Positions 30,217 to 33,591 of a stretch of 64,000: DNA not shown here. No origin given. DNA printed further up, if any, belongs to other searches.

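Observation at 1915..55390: One modular repeat family caps the 3' end of nearly every plus-strand unit, so the region looks like an array of accreted regulator+CAZyme cassettes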

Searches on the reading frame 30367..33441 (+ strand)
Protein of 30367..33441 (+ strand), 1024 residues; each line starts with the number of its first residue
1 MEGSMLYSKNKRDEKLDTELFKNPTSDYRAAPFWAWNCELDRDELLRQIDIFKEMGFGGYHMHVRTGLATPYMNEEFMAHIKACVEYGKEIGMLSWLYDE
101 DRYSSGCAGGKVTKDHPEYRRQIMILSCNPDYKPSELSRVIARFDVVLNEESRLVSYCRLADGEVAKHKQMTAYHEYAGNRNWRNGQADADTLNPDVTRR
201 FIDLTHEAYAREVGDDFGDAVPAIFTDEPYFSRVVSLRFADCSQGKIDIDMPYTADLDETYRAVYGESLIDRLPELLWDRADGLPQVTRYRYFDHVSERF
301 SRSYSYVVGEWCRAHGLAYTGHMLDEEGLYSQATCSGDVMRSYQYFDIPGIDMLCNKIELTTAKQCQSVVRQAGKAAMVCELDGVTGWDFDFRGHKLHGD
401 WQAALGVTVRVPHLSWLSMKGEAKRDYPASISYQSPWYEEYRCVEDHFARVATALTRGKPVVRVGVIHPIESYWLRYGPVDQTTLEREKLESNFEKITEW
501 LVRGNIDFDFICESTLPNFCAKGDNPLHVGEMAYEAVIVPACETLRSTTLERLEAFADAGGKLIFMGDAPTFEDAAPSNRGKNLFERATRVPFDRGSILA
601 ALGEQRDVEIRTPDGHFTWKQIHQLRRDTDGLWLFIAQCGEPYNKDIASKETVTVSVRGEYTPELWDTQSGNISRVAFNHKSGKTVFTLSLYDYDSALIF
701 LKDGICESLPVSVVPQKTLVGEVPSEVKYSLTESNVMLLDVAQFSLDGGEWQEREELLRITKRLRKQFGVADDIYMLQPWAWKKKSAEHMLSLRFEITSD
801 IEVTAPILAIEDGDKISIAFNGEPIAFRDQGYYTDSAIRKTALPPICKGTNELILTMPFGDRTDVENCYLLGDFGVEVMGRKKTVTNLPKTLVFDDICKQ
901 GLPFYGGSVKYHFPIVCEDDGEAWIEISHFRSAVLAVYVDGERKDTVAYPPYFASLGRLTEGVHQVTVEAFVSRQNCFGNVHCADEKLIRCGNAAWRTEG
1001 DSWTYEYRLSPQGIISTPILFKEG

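Call 12: search_protein_families(library=pfam, proteins=[window:30367-33441:+])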
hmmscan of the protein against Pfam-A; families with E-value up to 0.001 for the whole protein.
window:30367-33441:+ (1024 aa): 0 families
